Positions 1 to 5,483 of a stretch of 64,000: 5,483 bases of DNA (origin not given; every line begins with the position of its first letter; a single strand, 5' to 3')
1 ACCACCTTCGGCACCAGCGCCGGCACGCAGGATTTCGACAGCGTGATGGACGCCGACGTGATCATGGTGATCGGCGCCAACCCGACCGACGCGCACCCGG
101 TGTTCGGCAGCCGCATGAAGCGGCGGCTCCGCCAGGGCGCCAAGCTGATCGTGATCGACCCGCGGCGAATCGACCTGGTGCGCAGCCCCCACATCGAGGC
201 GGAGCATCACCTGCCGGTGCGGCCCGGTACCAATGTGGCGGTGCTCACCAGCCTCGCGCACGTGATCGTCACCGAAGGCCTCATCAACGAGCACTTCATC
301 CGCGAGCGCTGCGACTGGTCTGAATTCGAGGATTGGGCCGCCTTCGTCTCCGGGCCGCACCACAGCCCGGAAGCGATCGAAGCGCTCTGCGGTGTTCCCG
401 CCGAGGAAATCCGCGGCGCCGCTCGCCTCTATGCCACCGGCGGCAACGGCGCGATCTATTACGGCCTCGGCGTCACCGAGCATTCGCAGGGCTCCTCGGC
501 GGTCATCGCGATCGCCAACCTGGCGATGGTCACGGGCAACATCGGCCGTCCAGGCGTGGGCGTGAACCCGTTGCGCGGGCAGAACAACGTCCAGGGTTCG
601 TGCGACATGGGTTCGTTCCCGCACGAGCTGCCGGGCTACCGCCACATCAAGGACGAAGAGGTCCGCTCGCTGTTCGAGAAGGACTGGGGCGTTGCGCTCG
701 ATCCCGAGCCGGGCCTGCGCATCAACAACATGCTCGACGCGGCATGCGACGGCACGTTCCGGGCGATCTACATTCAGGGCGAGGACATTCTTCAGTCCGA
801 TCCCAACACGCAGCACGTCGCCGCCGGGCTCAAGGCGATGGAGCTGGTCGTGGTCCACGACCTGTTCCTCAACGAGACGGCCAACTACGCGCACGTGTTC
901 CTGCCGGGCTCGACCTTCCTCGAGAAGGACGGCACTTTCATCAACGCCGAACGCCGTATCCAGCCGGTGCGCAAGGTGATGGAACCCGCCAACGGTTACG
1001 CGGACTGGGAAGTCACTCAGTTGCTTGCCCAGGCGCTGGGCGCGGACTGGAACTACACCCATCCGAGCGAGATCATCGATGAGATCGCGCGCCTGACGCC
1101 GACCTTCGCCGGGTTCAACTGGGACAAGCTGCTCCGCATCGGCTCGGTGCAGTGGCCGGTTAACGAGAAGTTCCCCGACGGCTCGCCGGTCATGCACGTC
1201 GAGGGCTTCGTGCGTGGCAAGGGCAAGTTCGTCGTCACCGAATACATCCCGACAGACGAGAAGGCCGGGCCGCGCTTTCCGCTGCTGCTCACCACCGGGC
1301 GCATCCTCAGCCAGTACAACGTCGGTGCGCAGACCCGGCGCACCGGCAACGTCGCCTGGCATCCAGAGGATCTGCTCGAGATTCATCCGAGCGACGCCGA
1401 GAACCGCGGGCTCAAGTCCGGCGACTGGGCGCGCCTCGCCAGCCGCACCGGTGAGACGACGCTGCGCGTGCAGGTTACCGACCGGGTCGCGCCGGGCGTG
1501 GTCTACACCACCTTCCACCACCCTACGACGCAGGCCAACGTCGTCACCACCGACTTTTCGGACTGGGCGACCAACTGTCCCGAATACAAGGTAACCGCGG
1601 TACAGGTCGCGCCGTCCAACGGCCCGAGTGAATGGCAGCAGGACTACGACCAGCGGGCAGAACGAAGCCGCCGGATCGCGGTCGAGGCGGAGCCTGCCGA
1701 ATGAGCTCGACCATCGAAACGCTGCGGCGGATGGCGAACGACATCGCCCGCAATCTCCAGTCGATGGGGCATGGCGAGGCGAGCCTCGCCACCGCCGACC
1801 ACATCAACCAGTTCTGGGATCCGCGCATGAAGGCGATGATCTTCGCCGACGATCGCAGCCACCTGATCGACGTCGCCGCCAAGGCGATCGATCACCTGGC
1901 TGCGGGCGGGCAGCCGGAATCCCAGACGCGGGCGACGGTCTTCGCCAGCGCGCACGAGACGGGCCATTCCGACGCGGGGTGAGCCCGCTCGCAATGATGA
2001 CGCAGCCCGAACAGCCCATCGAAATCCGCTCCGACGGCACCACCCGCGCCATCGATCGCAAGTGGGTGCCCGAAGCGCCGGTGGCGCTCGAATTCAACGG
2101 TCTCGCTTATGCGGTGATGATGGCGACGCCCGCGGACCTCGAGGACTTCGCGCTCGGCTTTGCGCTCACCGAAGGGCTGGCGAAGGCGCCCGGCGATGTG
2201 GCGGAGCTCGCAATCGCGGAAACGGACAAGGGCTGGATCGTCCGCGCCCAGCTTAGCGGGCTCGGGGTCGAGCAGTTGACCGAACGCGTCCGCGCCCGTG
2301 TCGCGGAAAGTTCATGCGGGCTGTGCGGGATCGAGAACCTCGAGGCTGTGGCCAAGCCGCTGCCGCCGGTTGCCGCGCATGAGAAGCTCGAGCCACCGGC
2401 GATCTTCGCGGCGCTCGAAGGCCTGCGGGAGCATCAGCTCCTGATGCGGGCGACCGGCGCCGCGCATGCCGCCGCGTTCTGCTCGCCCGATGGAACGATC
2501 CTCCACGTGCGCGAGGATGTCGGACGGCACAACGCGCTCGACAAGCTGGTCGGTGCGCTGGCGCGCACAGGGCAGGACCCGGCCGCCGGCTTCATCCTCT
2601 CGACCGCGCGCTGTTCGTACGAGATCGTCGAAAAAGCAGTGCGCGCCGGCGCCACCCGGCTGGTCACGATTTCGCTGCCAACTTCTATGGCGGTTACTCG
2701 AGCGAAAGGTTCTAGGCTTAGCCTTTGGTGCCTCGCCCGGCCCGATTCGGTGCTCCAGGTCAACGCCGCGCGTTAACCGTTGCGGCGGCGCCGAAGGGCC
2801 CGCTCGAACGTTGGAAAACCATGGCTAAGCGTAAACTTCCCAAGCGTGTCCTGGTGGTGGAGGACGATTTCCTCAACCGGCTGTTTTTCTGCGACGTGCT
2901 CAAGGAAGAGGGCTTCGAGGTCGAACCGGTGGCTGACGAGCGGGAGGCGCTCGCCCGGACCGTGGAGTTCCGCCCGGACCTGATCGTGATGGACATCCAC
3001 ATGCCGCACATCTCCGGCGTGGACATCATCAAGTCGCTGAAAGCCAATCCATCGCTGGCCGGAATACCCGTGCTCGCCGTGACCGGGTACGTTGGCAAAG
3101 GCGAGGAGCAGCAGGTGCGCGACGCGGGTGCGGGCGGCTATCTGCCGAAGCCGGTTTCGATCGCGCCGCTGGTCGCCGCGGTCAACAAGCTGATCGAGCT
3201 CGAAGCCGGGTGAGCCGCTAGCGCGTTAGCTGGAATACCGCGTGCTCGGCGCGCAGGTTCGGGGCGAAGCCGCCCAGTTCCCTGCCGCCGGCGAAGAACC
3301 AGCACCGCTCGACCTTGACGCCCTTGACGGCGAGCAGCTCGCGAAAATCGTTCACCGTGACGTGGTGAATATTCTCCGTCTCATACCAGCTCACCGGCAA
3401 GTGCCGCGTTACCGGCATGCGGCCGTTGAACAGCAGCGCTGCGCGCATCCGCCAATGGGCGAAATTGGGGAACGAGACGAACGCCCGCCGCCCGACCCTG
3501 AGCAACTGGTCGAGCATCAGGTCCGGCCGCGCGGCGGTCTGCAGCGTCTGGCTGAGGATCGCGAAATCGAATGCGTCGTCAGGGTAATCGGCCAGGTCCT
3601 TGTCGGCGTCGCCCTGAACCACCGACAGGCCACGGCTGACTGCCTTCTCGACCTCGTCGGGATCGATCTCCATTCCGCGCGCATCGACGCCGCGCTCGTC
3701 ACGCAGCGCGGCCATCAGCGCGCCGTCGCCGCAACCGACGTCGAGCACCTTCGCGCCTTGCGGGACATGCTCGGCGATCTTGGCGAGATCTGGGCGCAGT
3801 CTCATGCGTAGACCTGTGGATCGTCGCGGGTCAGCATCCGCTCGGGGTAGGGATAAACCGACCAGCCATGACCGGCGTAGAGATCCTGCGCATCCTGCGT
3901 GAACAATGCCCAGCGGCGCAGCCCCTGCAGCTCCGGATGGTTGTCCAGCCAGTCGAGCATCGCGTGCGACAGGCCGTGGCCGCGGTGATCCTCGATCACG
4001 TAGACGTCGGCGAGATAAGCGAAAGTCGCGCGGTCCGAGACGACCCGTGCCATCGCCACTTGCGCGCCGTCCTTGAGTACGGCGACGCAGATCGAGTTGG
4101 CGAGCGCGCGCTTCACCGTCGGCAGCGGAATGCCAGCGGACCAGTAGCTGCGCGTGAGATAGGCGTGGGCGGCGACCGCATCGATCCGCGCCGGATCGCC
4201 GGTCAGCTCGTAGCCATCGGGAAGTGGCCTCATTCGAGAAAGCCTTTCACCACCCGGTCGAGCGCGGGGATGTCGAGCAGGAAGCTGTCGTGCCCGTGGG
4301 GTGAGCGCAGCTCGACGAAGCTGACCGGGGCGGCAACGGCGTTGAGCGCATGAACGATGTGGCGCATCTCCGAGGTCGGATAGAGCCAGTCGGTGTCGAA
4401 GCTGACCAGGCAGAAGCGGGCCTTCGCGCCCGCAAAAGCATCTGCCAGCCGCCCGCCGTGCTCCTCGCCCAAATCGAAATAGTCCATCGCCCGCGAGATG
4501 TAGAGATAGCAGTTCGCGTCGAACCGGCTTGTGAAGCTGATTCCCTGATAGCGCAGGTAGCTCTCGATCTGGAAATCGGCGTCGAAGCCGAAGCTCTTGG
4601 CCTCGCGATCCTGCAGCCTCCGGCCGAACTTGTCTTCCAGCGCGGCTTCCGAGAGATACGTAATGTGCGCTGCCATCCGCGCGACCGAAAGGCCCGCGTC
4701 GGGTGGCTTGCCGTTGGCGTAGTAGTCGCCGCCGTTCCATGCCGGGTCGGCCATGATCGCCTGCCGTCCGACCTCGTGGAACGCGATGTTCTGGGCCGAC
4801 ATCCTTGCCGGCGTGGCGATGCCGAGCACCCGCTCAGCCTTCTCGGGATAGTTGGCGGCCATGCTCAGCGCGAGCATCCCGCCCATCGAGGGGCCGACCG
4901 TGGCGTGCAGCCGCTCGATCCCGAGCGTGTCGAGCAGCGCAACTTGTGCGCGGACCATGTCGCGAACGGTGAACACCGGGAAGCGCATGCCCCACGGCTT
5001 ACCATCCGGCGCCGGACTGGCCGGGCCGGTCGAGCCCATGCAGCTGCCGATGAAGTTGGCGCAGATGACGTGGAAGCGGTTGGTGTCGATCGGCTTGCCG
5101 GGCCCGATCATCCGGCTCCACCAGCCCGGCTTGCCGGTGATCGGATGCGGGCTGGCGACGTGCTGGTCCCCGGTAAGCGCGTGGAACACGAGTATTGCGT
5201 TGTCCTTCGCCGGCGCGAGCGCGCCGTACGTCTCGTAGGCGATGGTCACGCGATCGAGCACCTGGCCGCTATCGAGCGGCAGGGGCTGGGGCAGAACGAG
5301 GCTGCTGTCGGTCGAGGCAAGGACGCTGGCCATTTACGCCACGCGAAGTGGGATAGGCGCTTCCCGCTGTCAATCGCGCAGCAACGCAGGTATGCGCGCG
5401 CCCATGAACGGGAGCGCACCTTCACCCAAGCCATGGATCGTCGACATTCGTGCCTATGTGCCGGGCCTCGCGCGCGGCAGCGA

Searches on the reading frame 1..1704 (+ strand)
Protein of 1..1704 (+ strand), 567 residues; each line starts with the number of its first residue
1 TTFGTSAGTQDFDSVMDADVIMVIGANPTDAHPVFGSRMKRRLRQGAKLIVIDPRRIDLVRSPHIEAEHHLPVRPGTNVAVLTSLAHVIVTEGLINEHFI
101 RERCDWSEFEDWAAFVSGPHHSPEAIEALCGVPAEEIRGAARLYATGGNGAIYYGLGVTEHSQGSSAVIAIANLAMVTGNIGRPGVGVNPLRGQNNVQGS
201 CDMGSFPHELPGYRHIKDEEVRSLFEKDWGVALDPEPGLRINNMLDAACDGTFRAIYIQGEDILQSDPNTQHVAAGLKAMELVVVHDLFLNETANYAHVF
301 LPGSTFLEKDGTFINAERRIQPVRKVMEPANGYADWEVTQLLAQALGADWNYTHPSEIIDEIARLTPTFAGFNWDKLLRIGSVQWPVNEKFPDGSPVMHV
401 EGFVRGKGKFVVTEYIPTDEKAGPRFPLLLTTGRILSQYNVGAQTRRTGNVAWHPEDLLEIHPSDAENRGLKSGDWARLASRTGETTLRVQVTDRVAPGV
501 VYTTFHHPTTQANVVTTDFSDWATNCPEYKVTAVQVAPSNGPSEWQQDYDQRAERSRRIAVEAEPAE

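Call 56: search_protein_families(library=pfam, proteins=[window:1-1704:+])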
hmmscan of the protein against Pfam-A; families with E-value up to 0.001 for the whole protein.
window:1-1704:+ (567 aa): 2 families
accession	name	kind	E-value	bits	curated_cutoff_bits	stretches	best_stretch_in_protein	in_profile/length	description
PF00384.28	Molybdopterin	-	2.4e-48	165.4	24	1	9-343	99-351/353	Molybdopterin oxidoreductase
PF01568.27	Molydop_binding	-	9e-28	97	26.8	1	428-533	1-110/110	Molydopterin dinucleotide binding domain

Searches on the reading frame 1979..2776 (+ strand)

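Call 56: search_protein_families(library=pfam, proteins=[window:1979-2776:+])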
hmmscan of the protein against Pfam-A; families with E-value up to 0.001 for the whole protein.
window:1979-2776:+ (265 aa): 1 family
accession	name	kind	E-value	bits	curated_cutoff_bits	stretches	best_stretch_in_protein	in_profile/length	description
PF02634.21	FdhD-NarQ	-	3.6e-61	207.4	27.2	1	31-257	2-226/237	FdhD/NarQ family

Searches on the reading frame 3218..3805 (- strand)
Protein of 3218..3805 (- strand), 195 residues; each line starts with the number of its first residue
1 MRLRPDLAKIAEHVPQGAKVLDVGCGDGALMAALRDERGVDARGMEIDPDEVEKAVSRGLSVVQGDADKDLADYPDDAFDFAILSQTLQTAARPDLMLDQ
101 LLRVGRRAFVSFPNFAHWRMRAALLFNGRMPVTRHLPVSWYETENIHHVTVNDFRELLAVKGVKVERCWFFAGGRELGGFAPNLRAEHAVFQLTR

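Call 56: search_protein_families(library=pfam, proteins=[window:3218-3805:-])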
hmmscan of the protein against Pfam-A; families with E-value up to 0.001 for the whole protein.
window:3218-3805:- (195 aa): 6 families
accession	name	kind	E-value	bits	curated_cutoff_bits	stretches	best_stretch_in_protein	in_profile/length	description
PF07021.18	MetW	-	1.6e-68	230.6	21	1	4-193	1-193/193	Methionine biosynthesis protein MetW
PF13489.12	Methyltransf_23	-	5.8e-12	46.1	27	1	3-141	9-145/164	Methyltransferase domain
PF08241.18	Methyltransf_11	-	4.8e-11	43.6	21.2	1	21-106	1-88/95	Methyltransferase domain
PF13847.12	Methyltransf_31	-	5.4e-11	42.8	27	1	17-106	4-102/145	Methyltransferase domain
PF13649.12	Methyltransf_25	-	1.8e-09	38.6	27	1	20-104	1-92/97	Methyltransferase domain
PF08242.18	Methyltransf_12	-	2e-06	28.9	30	1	21-103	1-90/98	Methyltransferase domain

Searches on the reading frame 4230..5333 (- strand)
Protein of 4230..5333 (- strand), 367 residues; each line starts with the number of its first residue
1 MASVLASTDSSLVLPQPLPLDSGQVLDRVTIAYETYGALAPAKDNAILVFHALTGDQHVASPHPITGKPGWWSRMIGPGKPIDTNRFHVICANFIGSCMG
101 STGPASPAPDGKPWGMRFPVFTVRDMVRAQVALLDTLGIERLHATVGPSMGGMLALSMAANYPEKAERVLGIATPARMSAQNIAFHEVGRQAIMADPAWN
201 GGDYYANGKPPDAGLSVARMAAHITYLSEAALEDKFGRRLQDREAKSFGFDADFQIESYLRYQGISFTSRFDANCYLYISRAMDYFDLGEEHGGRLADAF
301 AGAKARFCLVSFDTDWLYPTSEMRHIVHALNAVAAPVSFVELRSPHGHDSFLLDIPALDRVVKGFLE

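Call 56: search_protein_families(library=pfam, proteins=[window:4230-5333:-])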
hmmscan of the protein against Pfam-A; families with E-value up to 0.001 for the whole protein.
window:4230-5333:- (367 aa): 2 families
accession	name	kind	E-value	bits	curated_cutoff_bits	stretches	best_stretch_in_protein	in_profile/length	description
PF00561.26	Abhydrolase_1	-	2.3e-19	70.5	25.8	1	46-351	2-241/245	alpha/beta hydrolase fold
PF00756.26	Esterase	-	0.00037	20.8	22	1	140-225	116-191/251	Putative esterase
